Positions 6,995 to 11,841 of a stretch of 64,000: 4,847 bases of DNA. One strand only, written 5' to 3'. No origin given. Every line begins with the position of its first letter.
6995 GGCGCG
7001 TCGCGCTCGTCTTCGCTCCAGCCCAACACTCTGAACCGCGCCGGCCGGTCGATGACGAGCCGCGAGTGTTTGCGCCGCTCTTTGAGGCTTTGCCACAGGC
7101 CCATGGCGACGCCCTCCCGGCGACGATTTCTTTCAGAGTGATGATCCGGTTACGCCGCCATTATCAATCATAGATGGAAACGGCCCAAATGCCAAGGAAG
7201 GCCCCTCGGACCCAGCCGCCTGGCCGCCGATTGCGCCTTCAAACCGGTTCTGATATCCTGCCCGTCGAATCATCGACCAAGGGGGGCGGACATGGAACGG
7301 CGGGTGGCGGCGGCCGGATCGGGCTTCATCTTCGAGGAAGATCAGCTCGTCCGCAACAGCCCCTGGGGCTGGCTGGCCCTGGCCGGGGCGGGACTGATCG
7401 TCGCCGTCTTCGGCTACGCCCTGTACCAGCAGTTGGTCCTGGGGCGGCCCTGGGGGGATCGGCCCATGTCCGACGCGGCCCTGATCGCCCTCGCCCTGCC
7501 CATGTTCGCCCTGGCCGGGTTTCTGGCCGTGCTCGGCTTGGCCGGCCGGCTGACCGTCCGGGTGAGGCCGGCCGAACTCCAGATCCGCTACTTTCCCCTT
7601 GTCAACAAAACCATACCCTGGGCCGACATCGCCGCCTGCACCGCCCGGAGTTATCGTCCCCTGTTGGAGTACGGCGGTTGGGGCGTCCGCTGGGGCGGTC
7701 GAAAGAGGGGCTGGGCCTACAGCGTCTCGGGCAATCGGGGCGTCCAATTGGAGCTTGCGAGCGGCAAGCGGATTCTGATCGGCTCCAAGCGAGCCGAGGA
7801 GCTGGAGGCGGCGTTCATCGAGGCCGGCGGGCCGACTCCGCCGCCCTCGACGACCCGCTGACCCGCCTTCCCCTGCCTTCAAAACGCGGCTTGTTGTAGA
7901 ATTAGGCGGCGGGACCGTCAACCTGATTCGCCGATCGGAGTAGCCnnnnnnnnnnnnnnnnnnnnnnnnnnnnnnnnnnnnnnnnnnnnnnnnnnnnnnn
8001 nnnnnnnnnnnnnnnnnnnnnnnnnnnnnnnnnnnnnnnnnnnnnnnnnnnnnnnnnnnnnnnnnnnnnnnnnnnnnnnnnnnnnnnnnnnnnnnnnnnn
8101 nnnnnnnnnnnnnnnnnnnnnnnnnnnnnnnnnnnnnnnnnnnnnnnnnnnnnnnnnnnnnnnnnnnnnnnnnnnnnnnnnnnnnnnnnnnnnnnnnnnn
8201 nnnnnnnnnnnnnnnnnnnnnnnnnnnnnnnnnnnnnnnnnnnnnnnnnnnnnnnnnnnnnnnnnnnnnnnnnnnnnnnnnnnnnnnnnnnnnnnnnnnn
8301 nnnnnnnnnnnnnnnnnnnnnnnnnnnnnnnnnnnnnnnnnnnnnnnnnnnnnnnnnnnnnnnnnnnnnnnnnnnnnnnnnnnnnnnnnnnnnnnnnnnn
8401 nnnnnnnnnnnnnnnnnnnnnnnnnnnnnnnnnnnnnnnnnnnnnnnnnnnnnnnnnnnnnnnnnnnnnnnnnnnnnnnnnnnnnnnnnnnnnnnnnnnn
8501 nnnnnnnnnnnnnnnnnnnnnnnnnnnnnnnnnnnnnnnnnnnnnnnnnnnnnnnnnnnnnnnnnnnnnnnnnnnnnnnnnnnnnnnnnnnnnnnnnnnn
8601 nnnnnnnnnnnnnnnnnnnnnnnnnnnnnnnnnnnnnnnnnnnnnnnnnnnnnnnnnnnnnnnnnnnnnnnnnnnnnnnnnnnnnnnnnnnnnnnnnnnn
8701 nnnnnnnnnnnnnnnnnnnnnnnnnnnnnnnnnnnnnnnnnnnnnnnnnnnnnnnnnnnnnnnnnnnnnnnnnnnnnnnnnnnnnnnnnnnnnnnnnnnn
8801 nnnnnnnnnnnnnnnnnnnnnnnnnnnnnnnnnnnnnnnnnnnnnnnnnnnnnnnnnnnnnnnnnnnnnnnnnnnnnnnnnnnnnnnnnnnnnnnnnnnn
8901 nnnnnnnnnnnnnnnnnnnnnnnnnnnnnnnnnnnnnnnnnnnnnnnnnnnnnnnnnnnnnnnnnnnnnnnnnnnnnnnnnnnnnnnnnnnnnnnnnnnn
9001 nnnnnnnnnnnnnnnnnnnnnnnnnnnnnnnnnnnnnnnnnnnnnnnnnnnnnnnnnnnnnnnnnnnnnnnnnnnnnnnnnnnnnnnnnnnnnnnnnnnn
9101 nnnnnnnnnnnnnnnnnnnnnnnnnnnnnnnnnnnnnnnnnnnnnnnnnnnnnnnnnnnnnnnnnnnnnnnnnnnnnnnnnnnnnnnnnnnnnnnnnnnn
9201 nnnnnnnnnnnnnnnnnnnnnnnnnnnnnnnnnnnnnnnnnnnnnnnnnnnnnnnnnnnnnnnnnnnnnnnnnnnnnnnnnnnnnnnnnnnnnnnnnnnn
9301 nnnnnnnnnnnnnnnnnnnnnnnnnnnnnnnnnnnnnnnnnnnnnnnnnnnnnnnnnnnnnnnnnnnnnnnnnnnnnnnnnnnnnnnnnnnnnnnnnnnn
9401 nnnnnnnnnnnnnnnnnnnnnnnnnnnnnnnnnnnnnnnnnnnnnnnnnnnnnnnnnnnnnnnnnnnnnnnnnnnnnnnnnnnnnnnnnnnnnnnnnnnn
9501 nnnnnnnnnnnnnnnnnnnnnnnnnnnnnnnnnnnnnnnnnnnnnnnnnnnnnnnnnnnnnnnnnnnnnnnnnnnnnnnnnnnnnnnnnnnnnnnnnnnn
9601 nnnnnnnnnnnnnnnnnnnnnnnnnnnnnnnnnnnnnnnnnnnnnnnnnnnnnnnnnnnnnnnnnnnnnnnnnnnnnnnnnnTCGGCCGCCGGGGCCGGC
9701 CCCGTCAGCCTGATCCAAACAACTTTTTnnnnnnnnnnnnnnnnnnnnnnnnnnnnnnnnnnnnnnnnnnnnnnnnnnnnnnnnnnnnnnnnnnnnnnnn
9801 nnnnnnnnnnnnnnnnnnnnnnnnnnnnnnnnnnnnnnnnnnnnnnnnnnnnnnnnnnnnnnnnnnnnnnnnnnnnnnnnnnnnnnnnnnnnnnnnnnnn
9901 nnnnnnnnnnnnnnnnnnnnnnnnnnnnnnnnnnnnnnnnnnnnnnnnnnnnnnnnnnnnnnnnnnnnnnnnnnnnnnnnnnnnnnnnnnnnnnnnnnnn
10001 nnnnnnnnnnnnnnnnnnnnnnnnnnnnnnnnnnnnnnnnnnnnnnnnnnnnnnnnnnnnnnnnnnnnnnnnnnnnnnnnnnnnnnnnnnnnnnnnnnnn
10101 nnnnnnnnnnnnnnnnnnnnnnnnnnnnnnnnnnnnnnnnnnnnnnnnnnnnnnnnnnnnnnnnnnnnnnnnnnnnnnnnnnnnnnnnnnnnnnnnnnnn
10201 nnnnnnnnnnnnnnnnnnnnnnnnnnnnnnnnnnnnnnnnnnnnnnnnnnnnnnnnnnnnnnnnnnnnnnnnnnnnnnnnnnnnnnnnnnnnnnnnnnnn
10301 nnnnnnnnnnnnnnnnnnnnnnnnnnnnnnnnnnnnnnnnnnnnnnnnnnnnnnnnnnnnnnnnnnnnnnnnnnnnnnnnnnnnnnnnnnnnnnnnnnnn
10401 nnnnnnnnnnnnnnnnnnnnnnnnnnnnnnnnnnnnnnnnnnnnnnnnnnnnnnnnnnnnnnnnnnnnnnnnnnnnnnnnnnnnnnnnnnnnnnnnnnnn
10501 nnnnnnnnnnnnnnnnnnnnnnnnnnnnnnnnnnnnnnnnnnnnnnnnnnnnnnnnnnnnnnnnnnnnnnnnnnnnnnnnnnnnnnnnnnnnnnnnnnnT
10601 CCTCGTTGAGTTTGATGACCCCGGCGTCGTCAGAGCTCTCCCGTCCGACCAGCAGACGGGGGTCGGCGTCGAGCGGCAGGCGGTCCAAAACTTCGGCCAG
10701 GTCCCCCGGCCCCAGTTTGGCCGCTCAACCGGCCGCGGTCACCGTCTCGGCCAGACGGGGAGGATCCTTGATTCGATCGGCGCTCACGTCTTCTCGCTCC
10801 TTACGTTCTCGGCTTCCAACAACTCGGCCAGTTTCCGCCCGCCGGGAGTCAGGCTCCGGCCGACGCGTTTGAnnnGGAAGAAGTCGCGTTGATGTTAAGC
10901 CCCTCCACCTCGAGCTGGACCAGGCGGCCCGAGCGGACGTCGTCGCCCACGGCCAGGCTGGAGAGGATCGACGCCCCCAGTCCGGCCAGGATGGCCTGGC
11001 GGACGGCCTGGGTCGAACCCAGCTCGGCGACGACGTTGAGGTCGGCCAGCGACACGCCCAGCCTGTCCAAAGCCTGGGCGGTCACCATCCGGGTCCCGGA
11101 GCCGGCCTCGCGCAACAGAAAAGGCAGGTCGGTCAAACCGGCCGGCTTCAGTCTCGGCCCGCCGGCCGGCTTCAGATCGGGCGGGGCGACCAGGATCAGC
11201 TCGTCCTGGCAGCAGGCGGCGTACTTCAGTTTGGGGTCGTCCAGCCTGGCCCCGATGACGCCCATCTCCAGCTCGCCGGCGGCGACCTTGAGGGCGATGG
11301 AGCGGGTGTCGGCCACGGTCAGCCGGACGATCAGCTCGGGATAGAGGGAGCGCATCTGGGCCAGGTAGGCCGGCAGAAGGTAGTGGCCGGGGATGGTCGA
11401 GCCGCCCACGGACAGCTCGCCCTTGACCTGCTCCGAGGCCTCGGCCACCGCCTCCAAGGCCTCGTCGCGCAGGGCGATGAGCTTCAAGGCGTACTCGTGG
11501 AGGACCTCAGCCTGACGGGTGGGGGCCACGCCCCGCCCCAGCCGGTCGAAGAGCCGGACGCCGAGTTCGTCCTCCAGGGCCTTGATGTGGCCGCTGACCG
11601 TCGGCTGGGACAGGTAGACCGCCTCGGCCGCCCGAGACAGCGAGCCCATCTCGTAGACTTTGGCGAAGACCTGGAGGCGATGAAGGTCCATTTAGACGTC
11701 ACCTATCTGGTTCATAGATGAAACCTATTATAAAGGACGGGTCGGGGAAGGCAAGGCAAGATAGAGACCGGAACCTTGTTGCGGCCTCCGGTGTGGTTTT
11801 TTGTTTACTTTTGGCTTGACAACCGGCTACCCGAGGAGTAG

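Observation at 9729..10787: selD is a selenoprotein: in-frame UGA (10725..10727, minus strand) recodes to Sec, extending the gene beyond the six-frame ORF call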

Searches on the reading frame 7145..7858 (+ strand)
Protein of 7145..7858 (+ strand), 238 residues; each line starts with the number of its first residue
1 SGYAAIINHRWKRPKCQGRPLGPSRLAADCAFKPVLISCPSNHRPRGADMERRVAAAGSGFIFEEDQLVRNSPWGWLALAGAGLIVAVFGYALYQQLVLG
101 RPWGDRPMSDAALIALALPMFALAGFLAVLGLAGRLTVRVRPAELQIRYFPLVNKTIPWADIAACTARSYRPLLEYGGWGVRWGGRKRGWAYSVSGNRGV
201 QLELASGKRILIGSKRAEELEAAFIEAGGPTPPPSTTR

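Call 27: search_protein_families(library=pfam, proteins=[window:7145-7858:+])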
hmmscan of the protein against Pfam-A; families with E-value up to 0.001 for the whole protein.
window:7145-7858:+ (238 aa): 1 family
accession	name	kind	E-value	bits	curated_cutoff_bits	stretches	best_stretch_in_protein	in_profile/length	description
PF19638.4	DUF6141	-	2.6e-07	31.1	27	1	59-227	6-160/164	Family of unknown function (DUF6141)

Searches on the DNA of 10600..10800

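Call 10: search_rna_families(source=window, start=10600, end=10800, threshold=evalue, max_evalue=10)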
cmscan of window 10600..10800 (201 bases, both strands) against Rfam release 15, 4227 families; matches with E-value up to 10: 2.
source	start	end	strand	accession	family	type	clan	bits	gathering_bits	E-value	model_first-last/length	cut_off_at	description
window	10662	10740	-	RF00970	mir-648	Gene; miRNA;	-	13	84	6.4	1-84/84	no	mir-648 microRNA precursor family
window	10633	10658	+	RF01973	H19_2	Gene; lncRNA;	-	11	50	1.4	1-69/69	no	H19 conserved region 2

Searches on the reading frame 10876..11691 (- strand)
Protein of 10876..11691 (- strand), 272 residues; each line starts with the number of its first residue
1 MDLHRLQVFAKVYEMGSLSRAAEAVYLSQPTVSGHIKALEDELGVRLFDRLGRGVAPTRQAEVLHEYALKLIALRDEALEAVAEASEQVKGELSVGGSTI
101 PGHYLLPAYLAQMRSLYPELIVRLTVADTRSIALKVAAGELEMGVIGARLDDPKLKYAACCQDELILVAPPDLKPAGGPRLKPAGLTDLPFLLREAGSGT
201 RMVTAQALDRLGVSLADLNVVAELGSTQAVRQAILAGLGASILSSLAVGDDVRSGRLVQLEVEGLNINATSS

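Call 27: search_protein_families(library=pfam, proteins=[window:10876-11691:-])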
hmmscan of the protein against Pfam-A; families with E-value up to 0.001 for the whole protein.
window:10876-11691:- (272 aa): 3 families
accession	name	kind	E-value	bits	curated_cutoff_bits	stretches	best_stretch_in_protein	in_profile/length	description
PF03466.25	LysR_substrate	-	2.1e-37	129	28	1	87-266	2-178/209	LysR substrate binding domain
PF00126.33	HTH_1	-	3.2e-22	78.7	26.6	1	3-62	1-60/60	Bacterial regulatory helix-turn-helix protein, lysR family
PF12727.12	PBP_like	-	1.9e-05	24.4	27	1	188-240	93-146/193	PBP superfamily domain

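Call 38: search_protein_families(library=ncbifam, proteins=[window:10876-11691:-], max_evalue=1e-20)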
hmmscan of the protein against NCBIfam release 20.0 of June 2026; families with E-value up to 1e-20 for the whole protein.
window:10876-11691:- (272 aa): 16 families
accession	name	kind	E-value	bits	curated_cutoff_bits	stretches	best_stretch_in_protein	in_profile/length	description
NF040786.1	LysR_Sec_metab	equivalog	1.3e-76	257.4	250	1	1-267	1-269/298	selenium metabolism-associated LysR family transcriptional regulator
NF040889.1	trans_reg_YeiE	equivalog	1.9e-47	161.9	480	1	3-266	5-260/288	DNA-binding transcriptional regulator YeiE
NF045990.1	TransRegCbbRRhodb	equivalog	2.9e-44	151.3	450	1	3-267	8-271/304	LysR family regulator CbbR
TIGR03339.1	phn_lysR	subfamily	5.1e-42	144.1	341.1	1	6-263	2-250/279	aminoethylphosphonate catabolism associated LysR family transcriptional regulator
NF008095.0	PRK10837.1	subfamily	6.3e-41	140.5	281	1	3-268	5-262/290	LysR family transcriptional regulator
NF047520.1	trans_act_CidR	equivalog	6.2e-29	101.1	415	1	1-261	1-257/292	cidABC operon transcriptional activator CidR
NF008410.0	PRK11233.1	equivalog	5.7e-28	97.9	309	1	1-245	1-240/305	nitrogen assimilation transcriptional regulator NAC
TIGR02424.1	TF_pcaQ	equivalog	1.2e-26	93.3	303.8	1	3-263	5-265/300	pca operon transcription factor PcaQ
NF008416.0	PRK11242.1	equivalog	3.9e-25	88.8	277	1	2-245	2-243/300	transcriptional regulator CynR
NF041036.1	decaheme_TF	subfamily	1.4e-24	87.1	210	1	1-266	1-266/301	multiheme cytochrome-associated LysR family transcriptional regulator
NF050187.1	TransRegBsrAPseudo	equivalog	2.8e-24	85.8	480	1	1-171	8-178/298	LysR family transcriptional regulator BsrA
NF008722.0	PRK11716.1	equivalog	4.5e-24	85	246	1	1-246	1-244/293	HTH-type transcriptional activator IlvY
NF047711.1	PutUtilRegPtrR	equivalog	5.5e-24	84.7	400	1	1-177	1-175/283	putrescine utilization regulator PtrR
NF053705.1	TransRegGltCGpos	equivalog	2.5e-23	82.7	350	1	1-266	1-263/300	glutamate biosynthesis transcriptional regulator GltC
NF008361.0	PRK11151.1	equivalog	3.7e-21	75.7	329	1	6-259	6-256/305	DNA-binding transcriptional regulator OxyR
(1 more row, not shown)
